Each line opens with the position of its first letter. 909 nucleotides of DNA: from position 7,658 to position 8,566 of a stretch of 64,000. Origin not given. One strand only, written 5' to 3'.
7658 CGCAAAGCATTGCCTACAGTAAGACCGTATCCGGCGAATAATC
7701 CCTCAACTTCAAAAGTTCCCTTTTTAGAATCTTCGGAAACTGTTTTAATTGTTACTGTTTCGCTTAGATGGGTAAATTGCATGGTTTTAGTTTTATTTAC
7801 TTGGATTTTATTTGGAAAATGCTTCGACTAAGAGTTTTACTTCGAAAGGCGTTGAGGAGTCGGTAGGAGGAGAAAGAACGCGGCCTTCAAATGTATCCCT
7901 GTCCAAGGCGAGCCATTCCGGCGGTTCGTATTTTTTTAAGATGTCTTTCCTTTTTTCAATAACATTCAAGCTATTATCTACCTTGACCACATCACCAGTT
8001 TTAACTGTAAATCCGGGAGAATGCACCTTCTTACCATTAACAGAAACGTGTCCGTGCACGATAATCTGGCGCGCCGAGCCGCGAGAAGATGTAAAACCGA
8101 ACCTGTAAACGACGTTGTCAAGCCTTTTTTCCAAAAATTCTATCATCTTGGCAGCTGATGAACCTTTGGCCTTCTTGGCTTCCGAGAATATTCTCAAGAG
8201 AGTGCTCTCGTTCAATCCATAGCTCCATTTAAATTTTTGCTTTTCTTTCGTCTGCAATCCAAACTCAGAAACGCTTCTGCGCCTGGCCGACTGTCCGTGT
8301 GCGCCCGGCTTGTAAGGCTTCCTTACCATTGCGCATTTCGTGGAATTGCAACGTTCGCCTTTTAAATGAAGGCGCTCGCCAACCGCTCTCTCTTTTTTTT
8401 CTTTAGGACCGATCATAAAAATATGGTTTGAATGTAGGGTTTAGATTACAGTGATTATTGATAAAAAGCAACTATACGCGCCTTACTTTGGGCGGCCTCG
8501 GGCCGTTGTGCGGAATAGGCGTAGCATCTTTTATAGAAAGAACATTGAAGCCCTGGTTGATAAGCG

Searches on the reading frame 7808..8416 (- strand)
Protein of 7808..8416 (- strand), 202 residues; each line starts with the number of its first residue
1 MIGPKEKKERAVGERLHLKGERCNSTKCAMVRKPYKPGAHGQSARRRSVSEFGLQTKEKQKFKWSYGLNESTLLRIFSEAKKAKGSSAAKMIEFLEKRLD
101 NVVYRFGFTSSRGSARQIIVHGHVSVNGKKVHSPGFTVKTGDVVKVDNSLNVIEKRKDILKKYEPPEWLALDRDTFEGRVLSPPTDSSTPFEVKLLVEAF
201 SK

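Call 58: search_protein_families(library=pfam, proteins=[window:7808-8416:-], max_evalue=0.00001)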
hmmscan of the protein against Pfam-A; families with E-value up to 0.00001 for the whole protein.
window:7808-8416:- (202 aa): 2 families
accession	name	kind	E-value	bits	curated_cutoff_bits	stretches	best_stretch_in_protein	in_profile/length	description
PF00163.24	Ribosomal_S4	-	1.4e-18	67.8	23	1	2-96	3-95/95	Ribosomal protein S4/S9 N-terminal domain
PF01479.30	S4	-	1.6e-17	63.4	22.8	1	98-144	2-48/48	S4 domain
